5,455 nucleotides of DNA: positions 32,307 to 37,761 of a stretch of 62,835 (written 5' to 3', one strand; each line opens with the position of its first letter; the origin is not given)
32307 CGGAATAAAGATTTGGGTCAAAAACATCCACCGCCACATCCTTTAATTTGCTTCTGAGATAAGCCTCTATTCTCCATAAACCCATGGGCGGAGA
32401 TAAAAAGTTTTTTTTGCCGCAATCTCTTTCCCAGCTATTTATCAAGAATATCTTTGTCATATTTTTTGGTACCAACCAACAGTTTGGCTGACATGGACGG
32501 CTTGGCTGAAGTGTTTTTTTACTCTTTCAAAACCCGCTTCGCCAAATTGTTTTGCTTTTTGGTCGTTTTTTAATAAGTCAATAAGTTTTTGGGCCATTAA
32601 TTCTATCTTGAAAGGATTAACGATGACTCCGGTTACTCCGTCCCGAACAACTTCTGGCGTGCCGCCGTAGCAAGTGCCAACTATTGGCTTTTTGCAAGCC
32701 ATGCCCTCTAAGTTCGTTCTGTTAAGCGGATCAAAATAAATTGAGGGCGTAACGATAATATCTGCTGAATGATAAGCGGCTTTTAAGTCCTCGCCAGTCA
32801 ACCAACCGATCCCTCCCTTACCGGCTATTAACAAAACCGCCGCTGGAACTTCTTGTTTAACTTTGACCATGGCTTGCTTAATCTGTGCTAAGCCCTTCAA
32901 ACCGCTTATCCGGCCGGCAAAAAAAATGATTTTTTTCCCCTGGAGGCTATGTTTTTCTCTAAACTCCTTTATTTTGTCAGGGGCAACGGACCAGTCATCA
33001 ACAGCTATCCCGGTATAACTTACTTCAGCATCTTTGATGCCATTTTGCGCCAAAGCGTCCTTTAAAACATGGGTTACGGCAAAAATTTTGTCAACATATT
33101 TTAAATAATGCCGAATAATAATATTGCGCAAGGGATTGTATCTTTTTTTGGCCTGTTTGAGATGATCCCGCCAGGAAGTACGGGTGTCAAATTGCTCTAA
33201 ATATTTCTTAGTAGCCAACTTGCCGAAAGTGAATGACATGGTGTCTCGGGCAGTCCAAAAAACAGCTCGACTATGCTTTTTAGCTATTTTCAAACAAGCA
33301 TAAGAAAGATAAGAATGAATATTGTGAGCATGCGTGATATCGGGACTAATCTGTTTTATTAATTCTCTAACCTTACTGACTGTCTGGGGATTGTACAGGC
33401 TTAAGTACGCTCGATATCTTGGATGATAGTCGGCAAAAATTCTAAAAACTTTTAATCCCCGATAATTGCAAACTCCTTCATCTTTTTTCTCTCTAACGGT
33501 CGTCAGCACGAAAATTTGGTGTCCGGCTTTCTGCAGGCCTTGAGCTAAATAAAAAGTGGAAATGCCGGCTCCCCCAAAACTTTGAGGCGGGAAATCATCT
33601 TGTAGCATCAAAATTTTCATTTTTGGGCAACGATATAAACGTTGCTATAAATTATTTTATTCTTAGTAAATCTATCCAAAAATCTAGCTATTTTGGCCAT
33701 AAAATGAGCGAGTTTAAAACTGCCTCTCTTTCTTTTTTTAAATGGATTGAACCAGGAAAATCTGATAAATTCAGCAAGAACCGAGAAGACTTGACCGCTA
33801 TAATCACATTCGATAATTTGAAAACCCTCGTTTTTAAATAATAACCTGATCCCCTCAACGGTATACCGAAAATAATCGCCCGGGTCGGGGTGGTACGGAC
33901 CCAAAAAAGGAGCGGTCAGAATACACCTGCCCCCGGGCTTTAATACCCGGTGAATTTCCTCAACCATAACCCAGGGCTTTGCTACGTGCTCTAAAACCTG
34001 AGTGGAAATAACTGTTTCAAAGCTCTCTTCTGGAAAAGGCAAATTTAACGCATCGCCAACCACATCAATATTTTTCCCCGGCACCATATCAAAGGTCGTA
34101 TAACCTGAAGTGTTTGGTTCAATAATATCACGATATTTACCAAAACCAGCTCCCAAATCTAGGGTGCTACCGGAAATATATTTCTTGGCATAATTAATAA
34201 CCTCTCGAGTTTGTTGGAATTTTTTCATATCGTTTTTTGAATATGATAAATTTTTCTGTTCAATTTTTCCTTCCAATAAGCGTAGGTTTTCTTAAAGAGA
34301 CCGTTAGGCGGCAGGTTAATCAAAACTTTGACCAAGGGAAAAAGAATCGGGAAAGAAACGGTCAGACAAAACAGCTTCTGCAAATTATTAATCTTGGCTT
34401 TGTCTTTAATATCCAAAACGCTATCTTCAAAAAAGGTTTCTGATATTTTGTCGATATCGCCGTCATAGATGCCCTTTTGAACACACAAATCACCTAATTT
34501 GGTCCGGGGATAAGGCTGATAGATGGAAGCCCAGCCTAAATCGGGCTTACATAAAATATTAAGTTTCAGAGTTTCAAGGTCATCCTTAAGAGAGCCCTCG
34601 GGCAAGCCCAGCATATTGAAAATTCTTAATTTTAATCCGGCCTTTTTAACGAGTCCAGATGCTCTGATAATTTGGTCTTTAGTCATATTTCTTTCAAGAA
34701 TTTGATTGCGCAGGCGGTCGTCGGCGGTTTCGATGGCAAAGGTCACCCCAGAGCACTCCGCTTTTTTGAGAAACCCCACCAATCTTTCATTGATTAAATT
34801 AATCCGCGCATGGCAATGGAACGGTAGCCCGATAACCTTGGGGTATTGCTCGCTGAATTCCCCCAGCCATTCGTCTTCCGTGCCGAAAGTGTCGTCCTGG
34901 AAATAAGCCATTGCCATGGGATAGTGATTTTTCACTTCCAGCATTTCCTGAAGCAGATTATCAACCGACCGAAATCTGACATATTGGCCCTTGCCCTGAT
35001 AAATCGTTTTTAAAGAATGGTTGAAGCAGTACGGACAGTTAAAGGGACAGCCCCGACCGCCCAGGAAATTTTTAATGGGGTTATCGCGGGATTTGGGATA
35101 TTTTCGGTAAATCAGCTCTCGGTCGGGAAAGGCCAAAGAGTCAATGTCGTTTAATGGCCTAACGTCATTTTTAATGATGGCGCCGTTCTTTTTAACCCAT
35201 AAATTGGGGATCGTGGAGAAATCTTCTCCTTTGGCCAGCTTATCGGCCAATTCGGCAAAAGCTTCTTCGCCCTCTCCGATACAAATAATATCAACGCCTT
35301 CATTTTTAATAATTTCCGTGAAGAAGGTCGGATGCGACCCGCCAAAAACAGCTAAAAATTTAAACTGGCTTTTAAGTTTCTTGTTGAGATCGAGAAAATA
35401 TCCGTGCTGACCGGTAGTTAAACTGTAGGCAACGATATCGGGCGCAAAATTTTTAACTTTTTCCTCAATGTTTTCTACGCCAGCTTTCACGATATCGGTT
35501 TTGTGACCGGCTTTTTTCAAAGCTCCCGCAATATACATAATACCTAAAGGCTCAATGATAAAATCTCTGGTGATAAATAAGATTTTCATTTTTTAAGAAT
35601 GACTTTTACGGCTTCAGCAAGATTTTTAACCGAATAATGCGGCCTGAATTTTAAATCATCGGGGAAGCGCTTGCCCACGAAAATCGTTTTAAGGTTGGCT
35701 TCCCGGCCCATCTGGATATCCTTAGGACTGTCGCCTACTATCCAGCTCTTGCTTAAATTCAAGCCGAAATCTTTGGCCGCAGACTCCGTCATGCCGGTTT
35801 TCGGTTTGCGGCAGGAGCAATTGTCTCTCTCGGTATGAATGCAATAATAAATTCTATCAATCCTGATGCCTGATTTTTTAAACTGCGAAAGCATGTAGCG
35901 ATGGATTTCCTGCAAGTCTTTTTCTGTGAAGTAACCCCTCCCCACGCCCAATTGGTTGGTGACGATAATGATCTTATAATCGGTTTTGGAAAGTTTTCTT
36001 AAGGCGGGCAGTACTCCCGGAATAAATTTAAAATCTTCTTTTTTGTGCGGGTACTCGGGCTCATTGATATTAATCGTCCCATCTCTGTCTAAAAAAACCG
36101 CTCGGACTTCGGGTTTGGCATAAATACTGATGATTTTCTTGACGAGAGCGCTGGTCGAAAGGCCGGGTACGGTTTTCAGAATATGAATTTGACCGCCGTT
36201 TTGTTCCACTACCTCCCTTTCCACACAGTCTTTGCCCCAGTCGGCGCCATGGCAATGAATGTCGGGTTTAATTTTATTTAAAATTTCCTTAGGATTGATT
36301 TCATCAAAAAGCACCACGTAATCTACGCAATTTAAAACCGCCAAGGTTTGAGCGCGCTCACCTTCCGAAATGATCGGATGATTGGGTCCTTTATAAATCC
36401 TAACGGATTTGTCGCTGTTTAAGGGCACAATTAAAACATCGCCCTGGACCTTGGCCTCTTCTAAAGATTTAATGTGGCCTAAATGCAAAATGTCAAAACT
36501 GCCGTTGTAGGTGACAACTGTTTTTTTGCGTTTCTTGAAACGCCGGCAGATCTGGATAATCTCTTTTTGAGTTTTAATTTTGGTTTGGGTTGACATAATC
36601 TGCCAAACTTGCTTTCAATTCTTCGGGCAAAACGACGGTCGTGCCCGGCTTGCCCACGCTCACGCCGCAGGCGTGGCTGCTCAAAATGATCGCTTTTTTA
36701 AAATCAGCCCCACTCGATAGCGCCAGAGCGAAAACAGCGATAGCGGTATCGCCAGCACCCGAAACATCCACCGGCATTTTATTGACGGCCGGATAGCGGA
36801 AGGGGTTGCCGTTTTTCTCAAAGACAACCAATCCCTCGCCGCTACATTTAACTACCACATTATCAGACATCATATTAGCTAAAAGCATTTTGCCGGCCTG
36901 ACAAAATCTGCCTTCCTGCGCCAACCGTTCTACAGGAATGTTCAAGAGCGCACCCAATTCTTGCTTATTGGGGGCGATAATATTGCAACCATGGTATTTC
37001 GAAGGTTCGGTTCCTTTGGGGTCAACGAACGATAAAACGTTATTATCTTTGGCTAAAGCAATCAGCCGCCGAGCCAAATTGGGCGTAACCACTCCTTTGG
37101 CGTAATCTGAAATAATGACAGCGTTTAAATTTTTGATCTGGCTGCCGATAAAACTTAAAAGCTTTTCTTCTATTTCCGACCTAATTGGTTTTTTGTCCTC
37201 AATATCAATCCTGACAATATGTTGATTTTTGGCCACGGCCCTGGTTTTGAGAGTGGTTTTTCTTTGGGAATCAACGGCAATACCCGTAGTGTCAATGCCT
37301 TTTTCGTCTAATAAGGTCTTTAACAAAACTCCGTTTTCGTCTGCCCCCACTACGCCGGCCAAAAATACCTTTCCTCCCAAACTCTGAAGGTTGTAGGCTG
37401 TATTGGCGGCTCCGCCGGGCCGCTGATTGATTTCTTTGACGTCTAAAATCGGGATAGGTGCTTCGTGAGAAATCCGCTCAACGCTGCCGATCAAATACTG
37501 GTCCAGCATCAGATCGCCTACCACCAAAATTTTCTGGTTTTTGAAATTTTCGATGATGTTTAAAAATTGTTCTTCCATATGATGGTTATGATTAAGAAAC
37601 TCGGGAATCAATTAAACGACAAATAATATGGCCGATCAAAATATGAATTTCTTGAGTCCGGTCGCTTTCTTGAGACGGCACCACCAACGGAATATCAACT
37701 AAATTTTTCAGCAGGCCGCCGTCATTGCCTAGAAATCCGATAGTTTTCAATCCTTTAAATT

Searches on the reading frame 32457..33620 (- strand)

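Call 5: search_protein_families(library=pfam, proteins=[window:32457-33620:-])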
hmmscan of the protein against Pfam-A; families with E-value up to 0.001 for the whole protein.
window:32457-33620:- (387 aa): 7 families
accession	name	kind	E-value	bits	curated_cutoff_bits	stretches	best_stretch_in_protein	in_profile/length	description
PF00534.26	Glycos_transf_1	-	6.7e-28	97.8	26.4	2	272-365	79-171/172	Glycosyl transferases group 1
PF13692.12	Glyco_trans_1_4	-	1.9e-20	74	27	1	230-352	2-142/142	Glycosyl transferases group 1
PF13439.12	Glyco_transf_4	-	2e-20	73.9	28.5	1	15-207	1-168/170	Glycosyltransferase Family 4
PF13579.12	Glyco_trans_4_4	-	6.5e-12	46.5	29.7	1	16-200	1-152/158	Glycosyl transferase 4-like domain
PF13477.12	Glyco_trans_4_2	-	1.6e-08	35.3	23.4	1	22-132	13-116/139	Glycosyl transferase 4-like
PF13524.12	Glyco_trans_1_2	-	1.3e-07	32.1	25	1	259-373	13-135/144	Glycosyl transferase-like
PF12682.12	Flavodoxin_4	-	0.00013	21.9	24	1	194-276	70-145/155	Flavodoxin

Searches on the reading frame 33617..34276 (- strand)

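Call 5: search_protein_families(library=pfam, proteins=[window:33617-34276:-])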
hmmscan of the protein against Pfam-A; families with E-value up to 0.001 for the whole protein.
window:33617-34276:- (219 aa): 5 families
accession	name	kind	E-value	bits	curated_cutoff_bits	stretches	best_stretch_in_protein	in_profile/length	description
PF08241.18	Methyltransf_11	-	5.8e-16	59.4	21.2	1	39-120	1-95/95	Methyltransferase domain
PF13489.12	Methyltransf_23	-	3e-09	37.2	27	1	35-138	23-134/164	Methyltransferase domain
PF13649.12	Methyltransf_25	-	3.4e-09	37.7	27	1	72-116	51-97/97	Methyltransferase domain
PF08242.18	Methyltransf_12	-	1.2e-07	32.8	30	1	76-118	58-98/98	Methyltransferase domain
PF13847.12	Methyltransf_31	-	1.6e-07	31.6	27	1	73-122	60-111/145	Methyltransferase domain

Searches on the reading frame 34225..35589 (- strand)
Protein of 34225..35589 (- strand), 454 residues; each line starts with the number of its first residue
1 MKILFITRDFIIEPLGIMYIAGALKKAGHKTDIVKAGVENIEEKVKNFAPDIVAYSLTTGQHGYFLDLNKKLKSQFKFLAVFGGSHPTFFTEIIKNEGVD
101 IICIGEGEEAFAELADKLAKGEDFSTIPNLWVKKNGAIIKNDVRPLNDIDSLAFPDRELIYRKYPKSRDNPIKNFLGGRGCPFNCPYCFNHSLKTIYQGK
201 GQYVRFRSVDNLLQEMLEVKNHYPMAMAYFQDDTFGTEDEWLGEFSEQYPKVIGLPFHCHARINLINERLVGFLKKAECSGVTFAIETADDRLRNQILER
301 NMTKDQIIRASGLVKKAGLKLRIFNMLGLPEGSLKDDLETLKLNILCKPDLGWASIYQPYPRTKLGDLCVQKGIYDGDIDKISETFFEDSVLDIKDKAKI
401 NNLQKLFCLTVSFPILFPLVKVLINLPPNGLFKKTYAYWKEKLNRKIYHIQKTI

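Call 6: search_protein_families(library=pfam, proteins=[window:34225-35589:-])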
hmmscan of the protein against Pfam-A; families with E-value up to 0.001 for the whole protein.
window:34225-35589:- (454 aa): 2 families
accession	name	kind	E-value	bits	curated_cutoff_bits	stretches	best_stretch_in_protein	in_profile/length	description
PF02310.24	B12-binding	-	6.7e-21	74.8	32.1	1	2-115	2-121/121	B12 binding domain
PF04055.27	Radical_SAM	-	6.3e-15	56.2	29.5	1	178-341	4-163/166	Radical SAM superfamily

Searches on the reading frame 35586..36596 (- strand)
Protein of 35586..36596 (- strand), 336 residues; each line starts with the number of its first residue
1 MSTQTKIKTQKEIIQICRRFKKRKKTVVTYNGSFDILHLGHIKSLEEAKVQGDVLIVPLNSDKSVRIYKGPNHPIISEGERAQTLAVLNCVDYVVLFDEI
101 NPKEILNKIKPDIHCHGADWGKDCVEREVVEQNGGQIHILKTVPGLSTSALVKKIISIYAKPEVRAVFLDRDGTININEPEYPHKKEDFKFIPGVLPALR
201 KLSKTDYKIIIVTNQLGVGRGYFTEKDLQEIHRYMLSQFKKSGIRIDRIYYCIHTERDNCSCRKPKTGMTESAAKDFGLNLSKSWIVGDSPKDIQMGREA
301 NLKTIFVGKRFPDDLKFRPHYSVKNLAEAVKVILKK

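Call 6: search_protein_families(library=pfam, proteins=[window:35586-36596:-])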
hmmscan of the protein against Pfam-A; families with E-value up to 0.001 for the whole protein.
window:35586-36596:- (336 aa): 5 families
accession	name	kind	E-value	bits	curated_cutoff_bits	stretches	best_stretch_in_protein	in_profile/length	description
PF01467.32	CTP_transf_like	-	1.9e-17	64.2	21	1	30-128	2-97/133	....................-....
PF13242.12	Hydrolase_like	-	3.9e-14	52.7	22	1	262-329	2-75/75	HAD-hyrolase-like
PF13419.12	HAD_2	-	2.9e-13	50.8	23.8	1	182-307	69-178/178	Haloacid dehalogenase-like hydrolase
PF08645.17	PNK3P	-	2.5e-11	44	22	1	169-290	5-126/161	Polynucleotide kinase 3 phosphatase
PF00702.32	Hydrolase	-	2.5e-08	35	26.4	1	191-301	99-191/191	haloacid dehalogenase-like hydrolase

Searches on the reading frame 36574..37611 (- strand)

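Call 6: search_protein_families(library=pfam, proteins=[window:36574-37611:-])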
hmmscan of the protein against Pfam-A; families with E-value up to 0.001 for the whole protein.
window:36574-37611:- (345 aa): 2 families
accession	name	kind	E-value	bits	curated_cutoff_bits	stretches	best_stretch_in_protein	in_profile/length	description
PF00294.29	PfkB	-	8.7e-41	140.6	25.8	1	26-329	2-300/302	pfkB family carbohydrate kinase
PF08543.17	Phos_pyr_kin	-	0.00014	21.8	27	1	209-309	120-222/246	Phosphomethylpyrimidine kinase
